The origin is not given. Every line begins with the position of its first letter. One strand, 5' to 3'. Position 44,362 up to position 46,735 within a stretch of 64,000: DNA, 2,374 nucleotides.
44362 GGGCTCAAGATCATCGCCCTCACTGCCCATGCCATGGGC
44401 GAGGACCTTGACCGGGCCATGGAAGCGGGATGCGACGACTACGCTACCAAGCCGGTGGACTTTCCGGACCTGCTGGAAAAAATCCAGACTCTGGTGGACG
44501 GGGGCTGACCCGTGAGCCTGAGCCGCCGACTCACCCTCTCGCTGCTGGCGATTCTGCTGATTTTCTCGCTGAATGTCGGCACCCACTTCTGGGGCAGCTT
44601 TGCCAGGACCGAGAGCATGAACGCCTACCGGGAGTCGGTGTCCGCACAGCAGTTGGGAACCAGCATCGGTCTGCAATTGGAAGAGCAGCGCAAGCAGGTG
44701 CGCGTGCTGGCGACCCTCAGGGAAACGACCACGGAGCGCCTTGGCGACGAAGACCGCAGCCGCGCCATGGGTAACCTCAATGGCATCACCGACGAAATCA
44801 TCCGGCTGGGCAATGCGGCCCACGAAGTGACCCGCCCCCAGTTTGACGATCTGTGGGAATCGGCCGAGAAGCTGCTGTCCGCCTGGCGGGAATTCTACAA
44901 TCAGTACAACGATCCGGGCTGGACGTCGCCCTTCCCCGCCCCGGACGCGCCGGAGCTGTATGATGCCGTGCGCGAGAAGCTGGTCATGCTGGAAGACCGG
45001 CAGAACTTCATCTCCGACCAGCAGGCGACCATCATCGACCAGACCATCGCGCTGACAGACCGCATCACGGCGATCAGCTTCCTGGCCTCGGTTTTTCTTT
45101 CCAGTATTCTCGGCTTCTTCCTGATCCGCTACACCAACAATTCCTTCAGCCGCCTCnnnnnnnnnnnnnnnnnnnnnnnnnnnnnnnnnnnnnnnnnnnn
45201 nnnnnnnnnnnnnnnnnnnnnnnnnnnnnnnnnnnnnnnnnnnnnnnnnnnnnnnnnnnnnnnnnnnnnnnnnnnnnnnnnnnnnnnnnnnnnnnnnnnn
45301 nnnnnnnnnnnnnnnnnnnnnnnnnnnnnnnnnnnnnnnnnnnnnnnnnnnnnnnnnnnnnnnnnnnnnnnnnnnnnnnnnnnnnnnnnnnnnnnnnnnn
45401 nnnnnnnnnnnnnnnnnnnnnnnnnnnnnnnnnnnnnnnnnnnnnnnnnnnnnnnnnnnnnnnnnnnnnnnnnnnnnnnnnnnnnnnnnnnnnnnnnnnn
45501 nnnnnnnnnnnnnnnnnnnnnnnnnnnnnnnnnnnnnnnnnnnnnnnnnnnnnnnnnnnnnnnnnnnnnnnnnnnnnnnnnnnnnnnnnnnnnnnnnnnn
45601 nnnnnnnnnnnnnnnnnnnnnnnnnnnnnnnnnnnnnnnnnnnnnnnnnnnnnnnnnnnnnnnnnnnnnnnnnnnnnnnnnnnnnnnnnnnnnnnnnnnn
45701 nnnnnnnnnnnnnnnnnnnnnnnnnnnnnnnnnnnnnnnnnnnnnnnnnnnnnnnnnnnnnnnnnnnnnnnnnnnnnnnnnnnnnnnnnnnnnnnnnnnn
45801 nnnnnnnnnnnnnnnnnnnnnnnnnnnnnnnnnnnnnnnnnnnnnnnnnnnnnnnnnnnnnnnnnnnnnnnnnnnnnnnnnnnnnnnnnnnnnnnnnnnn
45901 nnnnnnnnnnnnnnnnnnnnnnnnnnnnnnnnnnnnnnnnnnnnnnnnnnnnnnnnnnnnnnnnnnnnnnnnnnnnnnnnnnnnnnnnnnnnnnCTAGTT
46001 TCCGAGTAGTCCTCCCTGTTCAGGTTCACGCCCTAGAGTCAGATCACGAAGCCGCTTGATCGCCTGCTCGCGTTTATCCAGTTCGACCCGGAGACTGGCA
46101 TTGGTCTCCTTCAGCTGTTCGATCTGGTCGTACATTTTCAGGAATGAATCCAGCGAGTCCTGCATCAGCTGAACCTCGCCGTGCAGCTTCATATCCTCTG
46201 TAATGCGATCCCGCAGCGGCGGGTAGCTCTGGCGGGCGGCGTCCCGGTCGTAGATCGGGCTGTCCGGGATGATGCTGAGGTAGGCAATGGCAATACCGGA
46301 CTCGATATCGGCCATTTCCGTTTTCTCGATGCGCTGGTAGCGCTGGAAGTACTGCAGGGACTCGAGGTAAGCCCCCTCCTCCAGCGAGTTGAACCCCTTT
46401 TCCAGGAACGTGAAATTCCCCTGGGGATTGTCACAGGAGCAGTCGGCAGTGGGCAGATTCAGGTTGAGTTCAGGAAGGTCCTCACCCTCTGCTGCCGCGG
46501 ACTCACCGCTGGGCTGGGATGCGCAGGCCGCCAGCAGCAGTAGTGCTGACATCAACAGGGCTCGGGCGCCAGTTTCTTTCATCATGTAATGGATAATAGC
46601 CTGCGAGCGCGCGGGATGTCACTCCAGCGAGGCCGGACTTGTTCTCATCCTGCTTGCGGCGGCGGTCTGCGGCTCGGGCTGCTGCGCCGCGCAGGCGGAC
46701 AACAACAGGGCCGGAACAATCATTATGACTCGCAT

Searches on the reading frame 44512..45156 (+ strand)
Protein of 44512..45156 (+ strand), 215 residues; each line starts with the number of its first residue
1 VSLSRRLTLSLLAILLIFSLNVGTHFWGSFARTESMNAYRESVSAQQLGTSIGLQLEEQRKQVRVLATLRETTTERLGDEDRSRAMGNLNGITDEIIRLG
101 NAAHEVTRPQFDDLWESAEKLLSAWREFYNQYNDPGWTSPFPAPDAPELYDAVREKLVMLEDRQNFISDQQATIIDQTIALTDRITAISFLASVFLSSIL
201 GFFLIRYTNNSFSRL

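Call 95: search_protein_families(library=pfam, alignment_id=A3, max_evalue=1)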
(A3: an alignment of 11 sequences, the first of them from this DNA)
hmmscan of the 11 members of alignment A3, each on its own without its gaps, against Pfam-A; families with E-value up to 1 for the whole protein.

A. member 1, seq(215 aa): 0 families

B. families by the number of members that match (of 11 scanned): 13 families
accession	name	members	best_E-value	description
PF02203.21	TarH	6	0.003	Tar ligand binding domain homologue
PF08899.16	DUF1844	3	0.014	Domain of unknown function (DUF1844)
PF08494.16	DEAD_assoc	2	0.013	DEAD/H associated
PF03682.18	UPF0158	1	0.0065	Uncharacterised protein family (UPF0158)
PF01484.22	Col_cuticle_N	1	0.01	Nematode cuticle collagen N-terminal domain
PF15141.11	UQCC3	1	0.018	Ubiquinol-cytochrome-c reductase complex assembly factor 3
PF05761.20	5_nucleotid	1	0.032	5' nucleotidase family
PF13974.11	YebO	1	0.041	YebO-like protein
PF20690.3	bDLD3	1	0.084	Bacterial Death-like domain 3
PF14942.11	Muted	1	0.087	Organelle biogenesis, Muted-like protein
PF10818.13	SecM_small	1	0.16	secA translation cis-regulator SecM, small type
PF08906.16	T6SS_Tdi1_C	1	0.23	T6SS immunity protein Tdi1, C-terminal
PF12409.13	P5-ATPase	1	0.26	P5-type ATPase cation transporter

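Call 96: search_solved_structures(query=A3, max_evalue=1)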
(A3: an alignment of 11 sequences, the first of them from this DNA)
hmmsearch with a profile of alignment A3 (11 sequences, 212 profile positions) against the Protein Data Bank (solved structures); distinct sequences matched with E-value up to 1: 2.
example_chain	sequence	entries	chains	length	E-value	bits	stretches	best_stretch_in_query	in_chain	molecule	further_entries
1gl2_D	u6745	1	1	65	0.13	15.3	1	36-83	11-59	SYNTAXIN 8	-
3fxh_A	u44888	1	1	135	0.99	12.4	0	80-118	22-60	Integron gene cassette protein HFX_CASS2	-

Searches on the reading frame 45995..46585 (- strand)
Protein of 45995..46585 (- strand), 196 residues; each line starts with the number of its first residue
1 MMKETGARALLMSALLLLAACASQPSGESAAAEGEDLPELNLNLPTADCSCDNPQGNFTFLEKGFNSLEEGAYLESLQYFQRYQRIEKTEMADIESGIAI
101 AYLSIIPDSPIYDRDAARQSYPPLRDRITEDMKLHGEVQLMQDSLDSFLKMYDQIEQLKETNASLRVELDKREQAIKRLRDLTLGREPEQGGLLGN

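Call 3: search_protein_families(library=pfam, proteins=[window:45995-46585:-], max_evalue=0.1)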
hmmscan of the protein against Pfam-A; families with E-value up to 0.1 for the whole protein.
window:45995-46585:- (196 aa): 2 families
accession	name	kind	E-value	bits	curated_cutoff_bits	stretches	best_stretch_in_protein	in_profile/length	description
PF24555.1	CC4_CEP85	-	0.03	15.2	27.3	1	150-181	34-65/85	Centrosomal protein of 85 kDa-like, CC4 coiled-coil domain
PF07989.16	Cnn_1N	-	0.066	13.8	28.5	0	138-182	23-65/74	Centrosomin N-terminal motif 1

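Call 4: search_protein_families(library=ncbifam, proteins=[window:45995-46585:-], max_evalue=0.01)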
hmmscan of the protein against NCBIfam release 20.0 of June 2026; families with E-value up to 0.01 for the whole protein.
window:45995-46585:- (196 aa): 0 families
